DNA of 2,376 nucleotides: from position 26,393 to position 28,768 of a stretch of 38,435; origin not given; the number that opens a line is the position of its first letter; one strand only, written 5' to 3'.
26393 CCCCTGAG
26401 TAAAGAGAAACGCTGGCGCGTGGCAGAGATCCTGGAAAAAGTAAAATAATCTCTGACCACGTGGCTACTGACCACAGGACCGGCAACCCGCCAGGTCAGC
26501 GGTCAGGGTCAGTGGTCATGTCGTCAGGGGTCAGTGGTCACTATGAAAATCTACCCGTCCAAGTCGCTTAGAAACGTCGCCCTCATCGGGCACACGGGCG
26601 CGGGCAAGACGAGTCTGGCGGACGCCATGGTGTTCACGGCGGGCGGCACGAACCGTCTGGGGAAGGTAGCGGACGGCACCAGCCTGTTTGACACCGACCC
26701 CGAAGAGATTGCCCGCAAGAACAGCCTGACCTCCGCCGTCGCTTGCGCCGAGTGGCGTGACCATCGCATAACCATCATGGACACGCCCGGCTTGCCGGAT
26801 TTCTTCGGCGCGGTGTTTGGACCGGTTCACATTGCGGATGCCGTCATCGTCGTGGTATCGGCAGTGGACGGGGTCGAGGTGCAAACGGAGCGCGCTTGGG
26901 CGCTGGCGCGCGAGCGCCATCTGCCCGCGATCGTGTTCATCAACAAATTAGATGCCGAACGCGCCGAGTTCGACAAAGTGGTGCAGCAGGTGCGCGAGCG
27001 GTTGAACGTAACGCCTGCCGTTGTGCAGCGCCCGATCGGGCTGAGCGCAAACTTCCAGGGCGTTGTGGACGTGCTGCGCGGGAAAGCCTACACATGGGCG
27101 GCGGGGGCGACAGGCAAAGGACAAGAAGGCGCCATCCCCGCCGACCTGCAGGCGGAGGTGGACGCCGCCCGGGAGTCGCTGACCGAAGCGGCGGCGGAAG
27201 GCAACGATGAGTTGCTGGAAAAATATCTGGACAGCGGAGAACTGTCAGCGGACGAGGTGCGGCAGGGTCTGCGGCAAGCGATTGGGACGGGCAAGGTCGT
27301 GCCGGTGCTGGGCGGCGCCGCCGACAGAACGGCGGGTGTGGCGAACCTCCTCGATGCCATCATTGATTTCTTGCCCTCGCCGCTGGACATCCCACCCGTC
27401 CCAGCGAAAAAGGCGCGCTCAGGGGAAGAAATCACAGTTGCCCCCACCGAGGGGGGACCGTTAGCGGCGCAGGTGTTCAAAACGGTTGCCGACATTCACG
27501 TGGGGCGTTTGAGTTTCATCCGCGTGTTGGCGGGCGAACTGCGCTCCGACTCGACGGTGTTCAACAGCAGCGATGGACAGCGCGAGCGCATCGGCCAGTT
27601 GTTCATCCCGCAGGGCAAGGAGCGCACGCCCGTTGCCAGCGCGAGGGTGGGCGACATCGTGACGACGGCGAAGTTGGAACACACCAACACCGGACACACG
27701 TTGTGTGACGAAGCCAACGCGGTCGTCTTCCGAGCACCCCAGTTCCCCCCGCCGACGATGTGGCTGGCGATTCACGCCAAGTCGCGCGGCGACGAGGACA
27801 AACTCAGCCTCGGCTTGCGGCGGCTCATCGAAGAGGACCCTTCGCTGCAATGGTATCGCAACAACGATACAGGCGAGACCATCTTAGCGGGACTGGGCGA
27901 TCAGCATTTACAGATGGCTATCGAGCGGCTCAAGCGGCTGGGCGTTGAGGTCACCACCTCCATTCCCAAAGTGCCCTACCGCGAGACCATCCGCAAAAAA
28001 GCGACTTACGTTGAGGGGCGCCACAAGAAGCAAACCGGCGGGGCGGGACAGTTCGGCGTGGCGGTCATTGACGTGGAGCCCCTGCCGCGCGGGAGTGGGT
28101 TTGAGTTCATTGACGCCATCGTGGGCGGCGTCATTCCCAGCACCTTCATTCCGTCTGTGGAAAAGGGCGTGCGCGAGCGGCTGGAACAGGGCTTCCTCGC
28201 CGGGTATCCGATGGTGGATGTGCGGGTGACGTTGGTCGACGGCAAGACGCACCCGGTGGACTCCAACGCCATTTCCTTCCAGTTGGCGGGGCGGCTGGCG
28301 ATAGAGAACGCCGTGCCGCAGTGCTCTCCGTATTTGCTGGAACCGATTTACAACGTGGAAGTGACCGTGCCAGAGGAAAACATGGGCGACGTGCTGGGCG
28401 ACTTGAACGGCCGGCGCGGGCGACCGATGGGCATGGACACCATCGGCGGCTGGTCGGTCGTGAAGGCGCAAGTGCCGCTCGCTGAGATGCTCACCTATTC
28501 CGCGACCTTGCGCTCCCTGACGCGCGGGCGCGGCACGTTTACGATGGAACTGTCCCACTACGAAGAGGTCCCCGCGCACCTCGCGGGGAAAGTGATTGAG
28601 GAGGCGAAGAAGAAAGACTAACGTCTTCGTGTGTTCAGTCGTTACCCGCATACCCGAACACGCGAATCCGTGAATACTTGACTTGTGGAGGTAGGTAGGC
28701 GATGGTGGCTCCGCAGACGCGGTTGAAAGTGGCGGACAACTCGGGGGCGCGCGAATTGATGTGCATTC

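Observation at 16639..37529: Related tandem-oligomer hairpins occupy 22 intergenic spacers of the ribosomal superoperon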

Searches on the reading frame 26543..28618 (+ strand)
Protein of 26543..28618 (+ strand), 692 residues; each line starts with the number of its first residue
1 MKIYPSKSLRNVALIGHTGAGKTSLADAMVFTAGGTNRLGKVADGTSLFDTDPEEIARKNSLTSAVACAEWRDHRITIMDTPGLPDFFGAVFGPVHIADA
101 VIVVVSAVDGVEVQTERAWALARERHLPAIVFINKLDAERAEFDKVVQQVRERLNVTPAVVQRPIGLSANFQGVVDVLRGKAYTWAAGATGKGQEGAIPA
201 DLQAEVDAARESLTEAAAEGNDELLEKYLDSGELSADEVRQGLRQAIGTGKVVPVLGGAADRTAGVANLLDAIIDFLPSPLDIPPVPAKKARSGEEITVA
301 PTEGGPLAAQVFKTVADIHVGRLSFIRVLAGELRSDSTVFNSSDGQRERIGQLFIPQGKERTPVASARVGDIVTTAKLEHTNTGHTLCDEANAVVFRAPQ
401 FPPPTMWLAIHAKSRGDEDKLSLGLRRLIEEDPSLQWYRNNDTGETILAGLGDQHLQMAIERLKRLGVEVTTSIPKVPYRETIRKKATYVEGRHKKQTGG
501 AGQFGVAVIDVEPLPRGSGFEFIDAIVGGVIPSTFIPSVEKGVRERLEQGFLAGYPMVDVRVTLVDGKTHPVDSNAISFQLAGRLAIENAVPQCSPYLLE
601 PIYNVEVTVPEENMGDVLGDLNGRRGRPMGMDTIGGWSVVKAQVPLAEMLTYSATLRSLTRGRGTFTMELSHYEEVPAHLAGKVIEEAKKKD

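Call 10: find_related_loci(query=window:26543-28618:+, collection=genome_contigs, flank=10000)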
Query window:26543-28618:+ (692 aa) in genome_contigs; peptide patterns used: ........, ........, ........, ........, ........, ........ (x = any residue, [..] = any of these).
600 stretches matched a pattern (row limit reached: there are more); 557 encode a relative of the query (tblastn E <= 1e-3); the best 80 are kept; 80 distinct loci.
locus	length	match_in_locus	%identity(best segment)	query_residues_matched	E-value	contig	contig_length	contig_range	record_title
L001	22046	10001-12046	53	9-692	0e+0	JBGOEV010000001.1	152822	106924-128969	MAG: Candidatus Thermosaccharophagus gerlachensis isolate 3300020139_22 Ga0197143_1000027, whole genome shotgun sequence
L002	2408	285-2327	49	6-689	0e+0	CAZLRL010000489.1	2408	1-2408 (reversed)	MAG TPA_asm: uncultured Desulfobacterales bacterium isolate SRP141376_co1_66 genome assembly, contig: NODE_64764_length_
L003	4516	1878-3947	49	1-691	0e+0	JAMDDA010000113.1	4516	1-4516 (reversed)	MAG: Actinomycetota bacterium isolate FK_Sedi_B_Bin.154 NODE_84737_length_4516_cov_1.42356, whole genome shotgun sequenc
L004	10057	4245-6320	46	1-692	0e+0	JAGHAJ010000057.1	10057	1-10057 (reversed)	MAG: Synergistetes bacterium isolate AUK227 PB_MBMC_181_c_000000000081, whole genome shotgun sequence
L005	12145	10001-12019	49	6-680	0e+0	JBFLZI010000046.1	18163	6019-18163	MAG: Thermodesulfobacteriota bacterium isolate MAG107 MAG107_46, whole genome shotgun sequence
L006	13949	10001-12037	50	9-689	0e+0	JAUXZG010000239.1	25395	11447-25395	MAG: Desulfobaccales bacterium isolate C18_maxbin.032 C18_k141_505314, whole genome shotgun sequence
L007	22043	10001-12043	50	6-689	0e+0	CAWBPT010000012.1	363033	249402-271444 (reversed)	MAG: uncultured delta proteobacterium isolate MFD04408.bin.1.190 genome assembly, contig: contig_23872, whole genome sho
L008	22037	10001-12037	47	7-685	0e+0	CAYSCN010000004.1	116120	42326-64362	MAG TPA_asm: uncultured bacterium isolate SRP216583_co2_128 genome assembly, contig: NODE_41_length_116120_cov_27.084780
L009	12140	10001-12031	50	9-688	0e+0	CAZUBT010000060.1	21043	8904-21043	MAG TPA_asm: uncultured Desulfobacterales bacterium isolate SRP302447_co1_423 genome assembly, contig: NODE_6744_length_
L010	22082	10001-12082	45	1-692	0e+0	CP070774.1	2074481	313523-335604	MAG: Syntrophobacterales bacterium isolate bin204 chromosome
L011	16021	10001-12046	49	6-689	0e+0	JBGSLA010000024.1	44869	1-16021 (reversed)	MAG: Desulfobaccales bacterium isolate JTS-AC195 k141_340621, whole genome shotgun sequence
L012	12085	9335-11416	45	1-692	0e+0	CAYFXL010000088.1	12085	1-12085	MAG TPA_asm: uncultured Syntrophobacterales bacterium isolate ERP108616_co2_512 genome assembly, contig: NODE_9353_lengt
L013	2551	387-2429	49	6-689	0e+0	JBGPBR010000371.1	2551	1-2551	MAG: Desulfobaccia bacterium isolate OBJ_0618_130150_100 k141_7289513_length_2551_cov_12.0000, whole genome shotgun sequ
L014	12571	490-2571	44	1-692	0e+0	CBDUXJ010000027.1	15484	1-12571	MAG TPA_asm: uncultured Syntrophobacterales bacterium isolate SRR22302370_binner12_Refined_74 genome assembly, contig: E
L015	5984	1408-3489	45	1-692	0e+0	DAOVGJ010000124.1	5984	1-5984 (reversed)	MAG TPA_asm: Pseudomonadota bacterium isolate CSMAG_1132 CSMAG_1132_k141_4886866_length_5984_cov_5.6317, whole genome sh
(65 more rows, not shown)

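Call 18: find_related_loci(query=window:26543-28618:+, collection=metagenome_contigs, flank=10000)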
Query window:26543-28618:+ (692 aa) in metagenome_contigs; peptide patterns used: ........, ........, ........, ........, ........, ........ (x = any residue, [..] = any of these).
600 stretches matched a pattern (row limit reached: there are more); 511 encode a relative of the query (tblastn E <= 1e-3); the best 80 are kept; 80 distinct loci.
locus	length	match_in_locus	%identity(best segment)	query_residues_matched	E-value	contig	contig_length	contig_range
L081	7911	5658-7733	90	1-692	0e+0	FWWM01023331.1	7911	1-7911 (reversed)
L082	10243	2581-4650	49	2-691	0e+0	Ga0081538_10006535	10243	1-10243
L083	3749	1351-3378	52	9-689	0e+0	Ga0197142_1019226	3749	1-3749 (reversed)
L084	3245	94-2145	48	2-685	0e+0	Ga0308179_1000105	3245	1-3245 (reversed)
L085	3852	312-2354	49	6-689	0e+0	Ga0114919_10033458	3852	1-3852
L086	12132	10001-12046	50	6-689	0e+0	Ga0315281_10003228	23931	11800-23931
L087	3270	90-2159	49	1-691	0e+0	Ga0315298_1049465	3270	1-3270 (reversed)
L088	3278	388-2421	49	9-689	0e+0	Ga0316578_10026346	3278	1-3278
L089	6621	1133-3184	48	7-691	0e+0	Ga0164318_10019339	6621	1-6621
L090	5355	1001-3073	45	1-691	0e+0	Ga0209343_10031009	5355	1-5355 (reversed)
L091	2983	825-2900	46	1-691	0e+0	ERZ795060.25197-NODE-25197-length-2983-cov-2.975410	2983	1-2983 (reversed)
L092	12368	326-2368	49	6-689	0e+0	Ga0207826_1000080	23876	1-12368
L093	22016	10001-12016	49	9-685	0e+0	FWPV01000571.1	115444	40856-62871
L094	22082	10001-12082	45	1-692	0e+0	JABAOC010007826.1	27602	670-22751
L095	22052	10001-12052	47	9-691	0e+0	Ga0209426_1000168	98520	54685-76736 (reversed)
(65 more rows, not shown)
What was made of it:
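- Tried and rejected: Both large collection scans were spent on finding relatives (calls 10, 18).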

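Call 26: find_homologous_proteins(query=window:26543-28618:+, max_evalue=1e-100)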
Query window:26543-28618:+ (692 aa): 7946 proteins with E <= 1e-100 among 8000 candidates; the best 120 are listed.
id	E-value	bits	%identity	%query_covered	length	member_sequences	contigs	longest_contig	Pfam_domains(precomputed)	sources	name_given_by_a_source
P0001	0.0e+0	1429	92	100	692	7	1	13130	PF01926.30,PF00679.31,PF14492.13,PF00009.34,PF03764.25,PF03144.32,PF22042.3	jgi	jgi:elongation factor G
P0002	0.0e+0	1347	86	100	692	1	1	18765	PF00679.31,PF14492.13,PF00009.34,PF03193.23,PF03764.25,PF03144.32,PF22042.3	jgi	jgi:elongation factor G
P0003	7.1e-273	925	60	100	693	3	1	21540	PF00679.31,PF14492.13,PF00009.34,PF03764.25,PF03144.32,PF22042.3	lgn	-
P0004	1.4e-257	875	57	100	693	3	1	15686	PF00679.31,PF14492.13,PF00009.34,PF03764.25,PF03144.32,PF22042.3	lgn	-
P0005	4.2e-257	873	58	99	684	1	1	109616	PF00679.31,PF14492.13,PF00009.34,PF03764.25,PF03144.32,PF22042.3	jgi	-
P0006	1.1e-255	868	59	100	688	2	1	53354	PF00679.31,PF14492.13,PF00009.34,PF03764.25,PF22042.3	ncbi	-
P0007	4.3e-255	867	56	100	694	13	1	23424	PF00679.31,PF14492.13,PF00009.34,PF03764.25,PF03144.32,PF22042.3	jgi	-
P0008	3.1e-234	798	54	100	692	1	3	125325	PF00679.31,PF14492.13,PF00009.34,PF03764.25,PF16658.12,PF03144.32,PF22042.3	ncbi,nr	ncbi:MAG: elongation factor G [Armatimonadota bacterium]|nr:elongation factor G [Armatimonadota bact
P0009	2.6e-230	785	52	100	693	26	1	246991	PF00679.31,PF14492.13,PF00009.34,PF03764.25,PF16658.12,PF03144.32,PF22042.3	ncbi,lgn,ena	ncbi:MAG: hypothetical protein HZRFUVUK_000112 [Candidatus Fervidibacterota bacterium]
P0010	1.7e-229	782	54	100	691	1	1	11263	PF00679.31,PF14492.13,PF00009.34,PF03764.25,PF03144.32,PF22042.3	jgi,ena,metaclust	metaclust:\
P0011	3.3e-229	781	52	100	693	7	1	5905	PF00679.31,PF14492.13,PF00009.34,PF03764.25,PF03144.32,PF22042.3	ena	-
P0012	7.7e-229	780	51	99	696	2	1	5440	PF01926.30,PF00679.31,PF14492.13,PF00009.34,PF03764.25,PF03144.32,PF22042.3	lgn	-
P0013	1.7e-228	779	54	100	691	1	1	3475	PF00679.31,PF14492.13,PF00009.34,PF03764.25,PF03144.32,PF22042.3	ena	-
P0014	2.5e-228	778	54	100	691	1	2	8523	PF00679.31,PF14492.13,PF00009.34,PF03764.25,PF03144.32,PF22042.3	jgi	-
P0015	8.2e-227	773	52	100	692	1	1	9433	PF00679.31,PF14492.13,PF00009.34,PF03764.25,PF16658.12,PF03144.32,PF22042.3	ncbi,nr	ncbi:MAG TPA: elongation factor G [Firmicutes bacterium]|nr:elongation factor G [Bacillota bacterium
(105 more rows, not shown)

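Call 27: find_encoding_contigs(protein=P0001, flank=10000, max_places=3)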
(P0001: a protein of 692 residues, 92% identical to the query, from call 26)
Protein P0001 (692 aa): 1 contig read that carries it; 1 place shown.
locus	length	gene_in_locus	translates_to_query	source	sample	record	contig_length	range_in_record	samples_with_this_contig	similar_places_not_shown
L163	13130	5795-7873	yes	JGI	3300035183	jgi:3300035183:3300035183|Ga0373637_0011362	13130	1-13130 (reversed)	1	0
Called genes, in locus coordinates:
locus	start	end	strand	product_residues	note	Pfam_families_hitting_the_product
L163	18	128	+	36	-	PF03143:GTP_EFTU_D3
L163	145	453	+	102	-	PF00338:Ribosomal_S10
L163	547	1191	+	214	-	PF00297:Ribosomal_L3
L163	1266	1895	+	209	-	PF00573:Ribosomal_L4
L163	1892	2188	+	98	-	PF00276:Ribosomal_L23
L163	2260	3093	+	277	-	PF00181:Ribosomal_L2_N, PF03947:Ribosomal_L2_C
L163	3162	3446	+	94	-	PF00203:Ribosomal_S19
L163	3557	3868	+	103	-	PF00237:Ribosomal_L22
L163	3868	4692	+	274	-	PF07650:KH_2, PF00189:Ribosomal_S3_C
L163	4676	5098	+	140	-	PF00252:Ribosomal_L16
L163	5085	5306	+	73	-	PF00831:Ribosomal_L29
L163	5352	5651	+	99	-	PF00366:Ribosomal_S17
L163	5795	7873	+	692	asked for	PF00009:GTP_EFTU, PF01926:MMR_HSR1 (faint), PF03144:GTP_EFTU_D2, PF22042:EF-G_D2, PF14492:EFG_III, PF03764:EFG_IV, PF00679:EFG_C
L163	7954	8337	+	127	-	PF00238:Ribosomal_L14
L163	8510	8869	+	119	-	PF17136:ribosomal_L24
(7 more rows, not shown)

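Call 28: find_encoding_contigs(protein=P0002, flank=10000, max_places=3)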
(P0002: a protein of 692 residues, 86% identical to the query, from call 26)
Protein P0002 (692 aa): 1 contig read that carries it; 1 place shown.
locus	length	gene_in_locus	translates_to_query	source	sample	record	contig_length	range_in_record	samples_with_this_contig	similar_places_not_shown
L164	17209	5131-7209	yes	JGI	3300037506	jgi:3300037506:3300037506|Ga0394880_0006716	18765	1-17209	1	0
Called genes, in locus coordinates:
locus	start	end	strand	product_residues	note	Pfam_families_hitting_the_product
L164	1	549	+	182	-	?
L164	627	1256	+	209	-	PF00573:Ribosomal_L4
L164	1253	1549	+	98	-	PF00276:Ribosomal_L23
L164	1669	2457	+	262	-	PF00181:Ribosomal_L2_N, PF03947:Ribosomal_L2_C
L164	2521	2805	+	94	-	PF00203:Ribosomal_S19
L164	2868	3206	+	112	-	PF00237:Ribosomal_L22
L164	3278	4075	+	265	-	PF07650:KH_2, PF00189:Ribosomal_S3_C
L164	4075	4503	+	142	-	PF00252:Ribosomal_L16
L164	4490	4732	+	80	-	PF00831:Ribosomal_L29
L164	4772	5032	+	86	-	PF00366:Ribosomal_S17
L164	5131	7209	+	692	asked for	PF00009:GTP_EFTU, PF03193:RsgA_GTPase (faint), PF03144:GTP_EFTU_D2, PF22042:EF-G_D2, PF14492:EFG_III, PF03764:EFG_IV, PF00679:EFG_C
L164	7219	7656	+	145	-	PF00238:Ribosomal_L14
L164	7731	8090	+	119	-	PF17136:ribosomal_L24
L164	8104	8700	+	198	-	PF00281:Ribosomal_L5, PF00673:Ribosomal_L5_C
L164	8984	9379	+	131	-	PF00410:Ribosomal_S8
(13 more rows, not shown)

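Call 29: find_encoding_contigs(protein=P0003, flank=10000, max_places=3)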
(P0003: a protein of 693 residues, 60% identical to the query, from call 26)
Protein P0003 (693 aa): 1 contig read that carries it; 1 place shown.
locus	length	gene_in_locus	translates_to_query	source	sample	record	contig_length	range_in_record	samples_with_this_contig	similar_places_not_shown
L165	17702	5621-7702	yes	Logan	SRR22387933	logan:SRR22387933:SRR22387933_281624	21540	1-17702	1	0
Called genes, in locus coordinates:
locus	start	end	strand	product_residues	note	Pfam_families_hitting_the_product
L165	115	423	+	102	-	PF00338:Ribosomal_S10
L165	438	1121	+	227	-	PF00297:Ribosomal_L3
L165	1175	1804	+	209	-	PF00573:Ribosomal_L4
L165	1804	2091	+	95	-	PF00276:Ribosomal_L23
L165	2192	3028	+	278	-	PF00181:Ribosomal_L2_N, PF03947:Ribosomal_L2_C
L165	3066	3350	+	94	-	PF00203:Ribosomal_S19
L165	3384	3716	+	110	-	PF00237:Ribosomal_L22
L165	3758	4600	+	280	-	PF07650:KH_2, PF00189:Ribosomal_S3_C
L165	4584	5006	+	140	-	PF00252:Ribosomal_L16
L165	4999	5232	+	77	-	PF00831:Ribosomal_L29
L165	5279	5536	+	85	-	PF00366:Ribosomal_S17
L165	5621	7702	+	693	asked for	PF00009:GTP_EFTU, PF22042:EF-G_D2, PF03144:GTP_EFTU_D2, PF14492:EFG_III, PF03764:EFG_IV, PF00679:EFG_C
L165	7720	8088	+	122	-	PF00238:Ribosomal_L14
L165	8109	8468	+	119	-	PF17136:ribosomal_L24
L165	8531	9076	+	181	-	PF00281:Ribosomal_L5, PF00673:Ribosomal_L5_C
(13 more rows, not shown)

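Call 43: list_cluster_members(proteins=[P0001])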
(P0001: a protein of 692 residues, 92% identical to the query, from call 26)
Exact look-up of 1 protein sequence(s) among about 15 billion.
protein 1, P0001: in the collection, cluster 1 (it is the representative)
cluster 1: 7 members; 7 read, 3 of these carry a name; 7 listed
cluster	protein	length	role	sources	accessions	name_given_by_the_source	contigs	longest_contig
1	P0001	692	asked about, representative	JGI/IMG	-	elongation factor G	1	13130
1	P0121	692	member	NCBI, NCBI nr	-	-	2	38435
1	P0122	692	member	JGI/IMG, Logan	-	elongation factor G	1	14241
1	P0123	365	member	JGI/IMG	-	elongation factor G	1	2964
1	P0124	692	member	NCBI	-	-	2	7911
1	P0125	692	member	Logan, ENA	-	-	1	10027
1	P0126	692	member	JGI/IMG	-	-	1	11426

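Call 44: find_encoding_contigs(protein=P0122, flank=10000, max_places=2)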
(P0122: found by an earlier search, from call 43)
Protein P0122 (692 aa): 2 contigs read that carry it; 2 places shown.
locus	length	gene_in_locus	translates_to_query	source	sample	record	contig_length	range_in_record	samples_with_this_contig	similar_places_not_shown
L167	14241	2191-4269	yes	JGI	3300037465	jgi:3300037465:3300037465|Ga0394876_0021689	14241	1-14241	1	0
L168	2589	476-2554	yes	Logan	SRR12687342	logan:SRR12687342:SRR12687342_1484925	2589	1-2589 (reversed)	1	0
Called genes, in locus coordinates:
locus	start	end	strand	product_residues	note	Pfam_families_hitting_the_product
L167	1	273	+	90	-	?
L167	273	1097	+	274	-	PF07650:KH_2, PF00189:Ribosomal_S3_C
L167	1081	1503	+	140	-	PF00252:Ribosomal_L16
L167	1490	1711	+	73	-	PF00831:Ribosomal_L29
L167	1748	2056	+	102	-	PF00366:Ribosomal_S17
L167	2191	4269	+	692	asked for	PF00009:GTP_EFTU, PF01926:MMR_HSR1 (faint), PF03193:RsgA_GTPase (faint), PF03144:GTP_EFTU_D2, PF22042:EF-G_D2, PF14492:EFG_III, PF03764:EFG_IV, PF00679:EFG_C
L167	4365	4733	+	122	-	PF00238:Ribosomal_L14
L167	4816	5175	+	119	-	PF17136:ribosomal_L24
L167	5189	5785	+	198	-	PF00281:Ribosomal_L5, PF00673:Ribosomal_L5_C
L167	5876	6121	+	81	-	-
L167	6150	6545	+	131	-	PF00410:Ribosomal_S8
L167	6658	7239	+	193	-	PF00347:Ribosomal_L6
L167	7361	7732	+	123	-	PF00861:Ribosomal_L18p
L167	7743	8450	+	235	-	PF00333:Ribosomal_S5, PF03719:Ribosomal_S5_C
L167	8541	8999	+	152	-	PF00828:Ribosomal_L27A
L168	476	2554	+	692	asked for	PF00009:GTP_EFTU, PF01926:MMR_HSR1 (faint), PF03193:RsgA_GTPase (faint), PF03144:GTP_EFTU_D2, PF22042:EF-G_D2, PF14492:EFG_III, PF03764:EFG_IV, PF00679:EFG_C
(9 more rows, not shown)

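Call 45: find_encoding_contigs(protein=P0126, flank=10000, max_places=2)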
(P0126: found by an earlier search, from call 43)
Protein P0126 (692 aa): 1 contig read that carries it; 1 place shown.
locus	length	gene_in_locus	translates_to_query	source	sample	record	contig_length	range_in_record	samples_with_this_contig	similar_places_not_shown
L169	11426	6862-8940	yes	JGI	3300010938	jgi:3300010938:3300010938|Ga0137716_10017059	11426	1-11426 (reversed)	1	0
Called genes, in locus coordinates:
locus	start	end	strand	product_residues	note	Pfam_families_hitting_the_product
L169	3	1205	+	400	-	PF00009:GTP_EFTU, PF03144:GTP_EFTU_D2, PF03143:GTP_EFTU_D3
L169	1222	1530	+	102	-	PF00338:Ribosomal_S10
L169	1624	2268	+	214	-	PF00297:Ribosomal_L3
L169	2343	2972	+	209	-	PF00573:Ribosomal_L4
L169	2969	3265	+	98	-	PF00276:Ribosomal_L23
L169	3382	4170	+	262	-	PF00181:Ribosomal_L2_N, PF03947:Ribosomal_L2_C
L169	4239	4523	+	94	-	PF00203:Ribosomal_S19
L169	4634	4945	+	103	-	PF00237:Ribosomal_L22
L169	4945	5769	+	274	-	PF07650:KH_2, PF00189:Ribosomal_S3_C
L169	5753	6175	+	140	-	PF00252:Ribosomal_L16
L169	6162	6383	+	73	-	PF00831:Ribosomal_L29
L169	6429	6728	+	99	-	PF00366:Ribosomal_S17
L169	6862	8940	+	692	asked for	PF00009:GTP_EFTU, PF01926:MMR_HSR1 (weak), PF03144:GTP_EFTU_D2, PF22042:EF-G_D2, PF14492:EFG_III, PF03764:EFG_IV, PF00679:EFG_C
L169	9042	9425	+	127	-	PF00238:Ribosomal_L14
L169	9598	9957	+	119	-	PF17136:ribosomal_L24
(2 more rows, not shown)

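Call 46: find_encoding_contigs(protein=P0125, flank=10000, max_places=2)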
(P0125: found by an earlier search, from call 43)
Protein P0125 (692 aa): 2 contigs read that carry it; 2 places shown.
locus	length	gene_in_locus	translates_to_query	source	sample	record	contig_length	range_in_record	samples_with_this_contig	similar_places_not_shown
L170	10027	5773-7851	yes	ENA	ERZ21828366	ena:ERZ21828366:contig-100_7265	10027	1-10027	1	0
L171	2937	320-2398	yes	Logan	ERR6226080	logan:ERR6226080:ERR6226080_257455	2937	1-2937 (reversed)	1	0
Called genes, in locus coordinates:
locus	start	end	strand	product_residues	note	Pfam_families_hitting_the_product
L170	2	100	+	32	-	?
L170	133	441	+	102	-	PF00338:Ribosomal_S10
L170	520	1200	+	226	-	PF00297:Ribosomal_L3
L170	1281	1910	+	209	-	PF00573:Ribosomal_L4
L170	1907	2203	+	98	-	PF00276:Ribosomal_L23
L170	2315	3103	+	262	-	PF00181:Ribosomal_L2_N, PF03947:Ribosomal_L2_C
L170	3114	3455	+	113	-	PF00203:Ribosomal_S19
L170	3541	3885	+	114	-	PF00237:Ribosomal_L22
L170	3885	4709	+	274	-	PF07650:KH_2, PF00189:Ribosomal_S3_C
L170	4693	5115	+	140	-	PF00252:Ribosomal_L16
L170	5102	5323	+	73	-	PF00831:Ribosomal_L29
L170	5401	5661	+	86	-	PF00366:Ribosomal_S17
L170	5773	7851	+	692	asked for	PF00009:GTP_EFTU, PF01926:MMR_HSR1 (faint), PF03144:GTP_EFTU_D2, PF22042:EF-G_D2, PF14492:EFG_III, PF03764:EFG_IV, PF00679:EFG_C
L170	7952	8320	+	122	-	PF00238:Ribosomal_L14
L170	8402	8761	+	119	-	PF17136:ribosomal_L24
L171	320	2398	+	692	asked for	PF00009:GTP_EFTU, PF01926:MMR_HSR1 (faint), PF03144:GTP_EFTU_D2, PF22042:EF-G_D2, PF14492:EFG_III, PF03764:EFG_IV, PF00679:EFG_C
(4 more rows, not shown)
